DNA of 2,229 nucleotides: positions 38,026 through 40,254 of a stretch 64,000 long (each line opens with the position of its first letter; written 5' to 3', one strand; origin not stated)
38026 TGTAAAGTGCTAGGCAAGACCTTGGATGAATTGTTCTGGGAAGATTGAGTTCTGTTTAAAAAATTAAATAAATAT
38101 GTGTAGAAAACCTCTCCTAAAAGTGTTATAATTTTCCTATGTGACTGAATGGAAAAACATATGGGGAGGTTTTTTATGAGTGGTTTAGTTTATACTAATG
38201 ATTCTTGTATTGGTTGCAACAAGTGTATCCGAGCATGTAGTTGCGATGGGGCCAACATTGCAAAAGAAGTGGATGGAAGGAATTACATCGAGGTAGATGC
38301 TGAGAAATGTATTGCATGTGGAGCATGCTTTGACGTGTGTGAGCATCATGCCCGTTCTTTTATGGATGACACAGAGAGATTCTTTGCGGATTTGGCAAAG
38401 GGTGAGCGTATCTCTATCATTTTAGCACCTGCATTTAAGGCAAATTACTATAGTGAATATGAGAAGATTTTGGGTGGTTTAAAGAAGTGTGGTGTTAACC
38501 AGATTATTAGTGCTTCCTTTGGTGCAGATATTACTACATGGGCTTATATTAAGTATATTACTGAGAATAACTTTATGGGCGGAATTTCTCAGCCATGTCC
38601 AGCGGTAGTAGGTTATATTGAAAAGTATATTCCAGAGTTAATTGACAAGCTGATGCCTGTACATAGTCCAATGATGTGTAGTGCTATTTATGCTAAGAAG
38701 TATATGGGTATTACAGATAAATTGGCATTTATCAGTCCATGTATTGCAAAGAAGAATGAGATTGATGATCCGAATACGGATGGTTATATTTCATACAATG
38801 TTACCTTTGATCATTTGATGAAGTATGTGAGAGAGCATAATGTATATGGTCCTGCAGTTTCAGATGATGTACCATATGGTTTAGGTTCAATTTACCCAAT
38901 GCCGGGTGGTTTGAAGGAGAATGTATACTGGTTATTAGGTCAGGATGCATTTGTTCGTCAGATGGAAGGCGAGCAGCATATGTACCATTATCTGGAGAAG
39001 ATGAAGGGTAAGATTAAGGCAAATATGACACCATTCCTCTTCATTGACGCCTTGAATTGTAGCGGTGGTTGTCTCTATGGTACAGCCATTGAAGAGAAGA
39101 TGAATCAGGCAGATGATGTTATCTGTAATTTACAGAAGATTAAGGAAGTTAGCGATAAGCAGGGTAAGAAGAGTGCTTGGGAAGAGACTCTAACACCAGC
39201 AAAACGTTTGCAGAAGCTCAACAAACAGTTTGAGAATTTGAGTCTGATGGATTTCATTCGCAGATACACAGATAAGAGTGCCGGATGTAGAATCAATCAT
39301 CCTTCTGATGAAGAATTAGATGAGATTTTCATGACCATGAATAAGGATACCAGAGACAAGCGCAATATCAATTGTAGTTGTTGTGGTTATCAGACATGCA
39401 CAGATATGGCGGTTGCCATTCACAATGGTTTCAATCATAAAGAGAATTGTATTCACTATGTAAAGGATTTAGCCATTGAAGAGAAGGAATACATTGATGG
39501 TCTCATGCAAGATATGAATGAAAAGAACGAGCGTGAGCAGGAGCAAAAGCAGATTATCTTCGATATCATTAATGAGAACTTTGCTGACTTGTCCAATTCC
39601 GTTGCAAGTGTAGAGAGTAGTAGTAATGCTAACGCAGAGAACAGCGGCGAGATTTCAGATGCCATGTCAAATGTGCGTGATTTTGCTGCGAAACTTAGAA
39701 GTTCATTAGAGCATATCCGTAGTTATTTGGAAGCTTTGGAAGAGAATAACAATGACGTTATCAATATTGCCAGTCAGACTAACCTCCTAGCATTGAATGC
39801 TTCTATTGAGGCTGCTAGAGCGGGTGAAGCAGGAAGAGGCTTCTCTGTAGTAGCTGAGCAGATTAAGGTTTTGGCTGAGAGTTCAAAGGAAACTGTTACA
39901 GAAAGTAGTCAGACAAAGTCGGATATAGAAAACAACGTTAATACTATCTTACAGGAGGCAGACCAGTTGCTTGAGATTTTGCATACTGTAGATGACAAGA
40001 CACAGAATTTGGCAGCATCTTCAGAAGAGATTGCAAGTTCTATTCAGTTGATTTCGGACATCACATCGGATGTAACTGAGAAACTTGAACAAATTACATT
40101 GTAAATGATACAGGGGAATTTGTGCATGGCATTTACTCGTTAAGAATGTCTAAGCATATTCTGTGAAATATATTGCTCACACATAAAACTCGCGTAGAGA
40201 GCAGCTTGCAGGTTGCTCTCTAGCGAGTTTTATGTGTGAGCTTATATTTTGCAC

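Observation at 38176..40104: Soluble chemoreceptor fusing a degenerate [FeFe]-hydrogenase H-cluster domain to an MCP signalling module, a candidate H2/redox sensor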

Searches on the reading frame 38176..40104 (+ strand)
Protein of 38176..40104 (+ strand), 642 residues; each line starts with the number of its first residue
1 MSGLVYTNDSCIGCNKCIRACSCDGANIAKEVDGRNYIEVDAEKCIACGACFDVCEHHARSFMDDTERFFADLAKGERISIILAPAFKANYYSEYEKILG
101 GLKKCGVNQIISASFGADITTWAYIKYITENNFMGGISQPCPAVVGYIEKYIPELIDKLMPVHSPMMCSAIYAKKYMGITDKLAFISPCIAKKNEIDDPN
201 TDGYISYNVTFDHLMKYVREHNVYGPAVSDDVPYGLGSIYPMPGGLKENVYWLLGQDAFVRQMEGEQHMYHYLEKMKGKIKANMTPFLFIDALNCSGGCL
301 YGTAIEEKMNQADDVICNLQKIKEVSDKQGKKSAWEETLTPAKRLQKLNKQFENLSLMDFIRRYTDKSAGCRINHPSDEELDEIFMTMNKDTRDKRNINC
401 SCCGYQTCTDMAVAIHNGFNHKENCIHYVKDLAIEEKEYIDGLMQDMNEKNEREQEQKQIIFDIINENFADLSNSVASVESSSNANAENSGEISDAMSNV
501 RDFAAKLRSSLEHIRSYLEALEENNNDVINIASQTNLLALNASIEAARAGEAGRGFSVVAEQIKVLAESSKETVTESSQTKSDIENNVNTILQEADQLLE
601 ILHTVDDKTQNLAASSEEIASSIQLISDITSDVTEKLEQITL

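Call 3: search_protein_families(library=pfam, proteins=[window:38176-40104:+], max_evalue=1)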
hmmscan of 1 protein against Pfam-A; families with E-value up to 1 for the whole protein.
window:38176-40104:+ (642 aa): 17 families
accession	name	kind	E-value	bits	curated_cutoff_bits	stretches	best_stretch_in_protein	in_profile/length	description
PF02906.19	Fe_hyd_lg_C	-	1.9e-31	110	22.1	1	81-302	5-244/245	Iron only hydrogenase large subunit, C-terminal domain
PF00015.26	MCPsignal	-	1.4e-21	77.5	34.6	1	492-637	17-151/172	Methyl-accepting chemotaxis protein (MCP) signalling domain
PF00037.32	Fer4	-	5e-08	32.9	21.1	2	38-59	1-22/24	4Fe-4S binding domain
PF12837.12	Fer4_6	-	8.3e-08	32.3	25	2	38-59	2-23/24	4Fe-4S binding domain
PF12838.12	Fer4_7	-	4.4e-07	30.7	27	1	10-58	1-51/52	4Fe-4S dicluster domain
PF14697.11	Fer4_21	-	5.4e-07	30.1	35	1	8-55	5-51/59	4Fe-4S dicluster domain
PF13237.11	Fer4_10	-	1.4e-05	25.3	25.5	1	5-55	3-52/53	4Fe-4S dicluster domain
PF13187.11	Fer4_9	-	1.5e-05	25.4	27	1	11-58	2-50/52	4Fe-4S dicluster domain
PF04060.18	FeS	-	0.00014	21.9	23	1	398-426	4-32/33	Putative Fe-S cluster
PF12797.12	Fer4_2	-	0.00036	20.8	24.5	2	38-55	3-20/22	4Fe-4S binding domain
PF13183.11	Fer4_8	-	0.029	15.3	27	1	42-64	2-19/68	4Fe-4S dicluster domain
PF10504.14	DUF2452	-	0.12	12.2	25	1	526-583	19-78/156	Protein of unknown function (DUF2452)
PF13459.11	Fer4_15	-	0.16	13.1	22.4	1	38-57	1-20/66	4Fe-4S single cluster domain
PF15656.11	Tox-HDC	-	0.2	12.3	21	1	516-597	20-103/130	Toxin with a H, D/N and C signature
PF20155.4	TMP_3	-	0.28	11.3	41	0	470-548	4-86/192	Tape measure protein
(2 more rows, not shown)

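Call 4: search_protein_families(library=ncbifam, proteins=[window:38176-40104:+], max_evalue=1)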
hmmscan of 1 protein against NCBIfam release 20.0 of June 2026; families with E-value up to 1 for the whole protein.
window:38176-40104:+ (642 aa): 70 families (the best 25 are shown)
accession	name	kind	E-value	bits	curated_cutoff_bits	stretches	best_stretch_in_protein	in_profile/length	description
TIGR04105.1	FeFe_hydrog_B1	subfamily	1.7e-38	132.5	450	1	17-305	166-458/462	monomeric [FeFe] hydrogenase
TIGR02512.1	FeFe_hydrog_A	subfamily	1.5e-24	86.6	405.95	2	9-219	7-251/375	[FeFe] hydrogenase, group A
NF040763.1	FeFe_hydrog_A6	exception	1.5e-18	66.5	765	2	4-217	140-387/571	NADH-dependent [FeFe] hydrogenase, group A6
NF050802.1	AspChtxCcaA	equivalog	2.3e-16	59.3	1300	1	471-635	522-675/700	aspartate chemotaxis receptor CcaA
NF058645.1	MCPCtpMPsAe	equivalog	9.6e-16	57.6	900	1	453-633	311-500/558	methyl-accepting chemotaxis protein CtpM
NF040762.1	Hydr_FeFe_Clost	exception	1.1e-14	53.9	900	1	4-201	139-366/572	ferredoxin hydrogenase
NF047851.1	MCPCitTducer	equivalog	1.3e-12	47.6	900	1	528-631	367-466/553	methyl-accepting chemotaxis citrate transducer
NF007309.0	PRK09793.1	equivalog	2.1e-12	46.8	903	1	511-634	343-456/533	methyl-accepting chemotaxis protein IV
NF041847.1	transduc_aer2_vibrio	equivalog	3.5e-12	45.4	1200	1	530-628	607-712/804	aerotaxis transducer Aer2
NF011622.0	PRK15048.1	equivalog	1.2e-11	44.5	900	1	530-590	368-428/553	methyl-accepting chemotaxis protein II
NF011615.0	PRK15041.1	equivalog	4.9e-11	42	947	1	530-591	370-428/554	methyl-accepting chemotaxis protein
TIGR01944.1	rnfB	subfamily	1.6e-08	34.3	68.7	2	7-63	111-163/190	RnfABCDGE type electron transport complex subunit B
NF042909.1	FMH_DH_FwdF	exception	5.9e-08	32.2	375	1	7-66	223-280/336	tungsten-dependent formylmethanofuran dehydrogenase subunit FwdF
NF043069.1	T4HPD_activ_SAM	equivalog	6.7e-08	32.2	425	1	4-64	46-101/299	trans-4-hydroxy-L-proline dehydratase activase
NF006221.0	PRK08348.1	subfamily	1.1e-07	31.7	124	1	4-65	39-97/136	NADH-plastoquinone oxidoreductase subunit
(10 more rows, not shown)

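Call 5: search_solved_structures(query=window:38176-40104:+, max_evalue=0.01, show_alignments=3)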
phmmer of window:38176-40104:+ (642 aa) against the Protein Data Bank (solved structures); distinct sequences matched with E-value up to 0.01: 77 (the best 60 are shown).
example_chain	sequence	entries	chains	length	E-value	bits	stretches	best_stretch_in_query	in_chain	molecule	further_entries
9rkm_A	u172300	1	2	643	1e-16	63.7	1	9-210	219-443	[FeFe]-hydrogenase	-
30jk_A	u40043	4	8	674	1.2e-16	63.5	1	9-210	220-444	[FeFe]-hydrogenase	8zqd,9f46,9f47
8a6t_A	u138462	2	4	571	2.3e-15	59.2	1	4-224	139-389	Electron bifurcating hydrogenase subunit HydA1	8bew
3g6b_A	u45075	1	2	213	6.4e-14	54.5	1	488-630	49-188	Methyl-accepting chemotaxis protein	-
2ch7_A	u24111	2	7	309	1.1e-13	53.6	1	467-633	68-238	METHYL-ACCEPTING CHEMOTAXIS PROTEIN | Methyl-accepting chemotaxis protein 2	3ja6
3ja6_H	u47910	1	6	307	1.3e-13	53.4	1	467-625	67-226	Methyl-accepting chemotaxis protein 2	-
2ch7_B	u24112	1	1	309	1.3e-13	53.4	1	467-625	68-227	METHYL-ACCEPTING CHEMOTAXIS PROTEIN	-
7p5h_A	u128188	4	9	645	2e-13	52.8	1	6-239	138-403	Fe-hydrogenase, subunit alpha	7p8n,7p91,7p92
3g67_A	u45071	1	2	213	3.5e-13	52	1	488-631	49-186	Methyl-accepting chemotaxis protein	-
6gly_A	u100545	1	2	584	3.5e-12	48.7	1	6-230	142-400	Iron hydrogenase 1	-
6glz_A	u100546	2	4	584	3.6e-12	48.7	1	6-230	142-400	Iron hydrogenase 1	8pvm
6gm1_A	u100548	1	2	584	4.3e-12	48.4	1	6-230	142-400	Iron hydrogenase 1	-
3zx6_A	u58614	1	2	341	4.5e-12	48.3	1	526-623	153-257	HAMP, METHYL-ACCEPTING CHEMOTAXIS PROTEIN I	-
8c5v_I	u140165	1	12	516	5.3e-12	48.1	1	526-623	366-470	Methyl-accepting chemotaxis protein I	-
6s1k_E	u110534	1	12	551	6e-12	47.9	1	527-623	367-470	Methyl-accepting chemotaxis protein I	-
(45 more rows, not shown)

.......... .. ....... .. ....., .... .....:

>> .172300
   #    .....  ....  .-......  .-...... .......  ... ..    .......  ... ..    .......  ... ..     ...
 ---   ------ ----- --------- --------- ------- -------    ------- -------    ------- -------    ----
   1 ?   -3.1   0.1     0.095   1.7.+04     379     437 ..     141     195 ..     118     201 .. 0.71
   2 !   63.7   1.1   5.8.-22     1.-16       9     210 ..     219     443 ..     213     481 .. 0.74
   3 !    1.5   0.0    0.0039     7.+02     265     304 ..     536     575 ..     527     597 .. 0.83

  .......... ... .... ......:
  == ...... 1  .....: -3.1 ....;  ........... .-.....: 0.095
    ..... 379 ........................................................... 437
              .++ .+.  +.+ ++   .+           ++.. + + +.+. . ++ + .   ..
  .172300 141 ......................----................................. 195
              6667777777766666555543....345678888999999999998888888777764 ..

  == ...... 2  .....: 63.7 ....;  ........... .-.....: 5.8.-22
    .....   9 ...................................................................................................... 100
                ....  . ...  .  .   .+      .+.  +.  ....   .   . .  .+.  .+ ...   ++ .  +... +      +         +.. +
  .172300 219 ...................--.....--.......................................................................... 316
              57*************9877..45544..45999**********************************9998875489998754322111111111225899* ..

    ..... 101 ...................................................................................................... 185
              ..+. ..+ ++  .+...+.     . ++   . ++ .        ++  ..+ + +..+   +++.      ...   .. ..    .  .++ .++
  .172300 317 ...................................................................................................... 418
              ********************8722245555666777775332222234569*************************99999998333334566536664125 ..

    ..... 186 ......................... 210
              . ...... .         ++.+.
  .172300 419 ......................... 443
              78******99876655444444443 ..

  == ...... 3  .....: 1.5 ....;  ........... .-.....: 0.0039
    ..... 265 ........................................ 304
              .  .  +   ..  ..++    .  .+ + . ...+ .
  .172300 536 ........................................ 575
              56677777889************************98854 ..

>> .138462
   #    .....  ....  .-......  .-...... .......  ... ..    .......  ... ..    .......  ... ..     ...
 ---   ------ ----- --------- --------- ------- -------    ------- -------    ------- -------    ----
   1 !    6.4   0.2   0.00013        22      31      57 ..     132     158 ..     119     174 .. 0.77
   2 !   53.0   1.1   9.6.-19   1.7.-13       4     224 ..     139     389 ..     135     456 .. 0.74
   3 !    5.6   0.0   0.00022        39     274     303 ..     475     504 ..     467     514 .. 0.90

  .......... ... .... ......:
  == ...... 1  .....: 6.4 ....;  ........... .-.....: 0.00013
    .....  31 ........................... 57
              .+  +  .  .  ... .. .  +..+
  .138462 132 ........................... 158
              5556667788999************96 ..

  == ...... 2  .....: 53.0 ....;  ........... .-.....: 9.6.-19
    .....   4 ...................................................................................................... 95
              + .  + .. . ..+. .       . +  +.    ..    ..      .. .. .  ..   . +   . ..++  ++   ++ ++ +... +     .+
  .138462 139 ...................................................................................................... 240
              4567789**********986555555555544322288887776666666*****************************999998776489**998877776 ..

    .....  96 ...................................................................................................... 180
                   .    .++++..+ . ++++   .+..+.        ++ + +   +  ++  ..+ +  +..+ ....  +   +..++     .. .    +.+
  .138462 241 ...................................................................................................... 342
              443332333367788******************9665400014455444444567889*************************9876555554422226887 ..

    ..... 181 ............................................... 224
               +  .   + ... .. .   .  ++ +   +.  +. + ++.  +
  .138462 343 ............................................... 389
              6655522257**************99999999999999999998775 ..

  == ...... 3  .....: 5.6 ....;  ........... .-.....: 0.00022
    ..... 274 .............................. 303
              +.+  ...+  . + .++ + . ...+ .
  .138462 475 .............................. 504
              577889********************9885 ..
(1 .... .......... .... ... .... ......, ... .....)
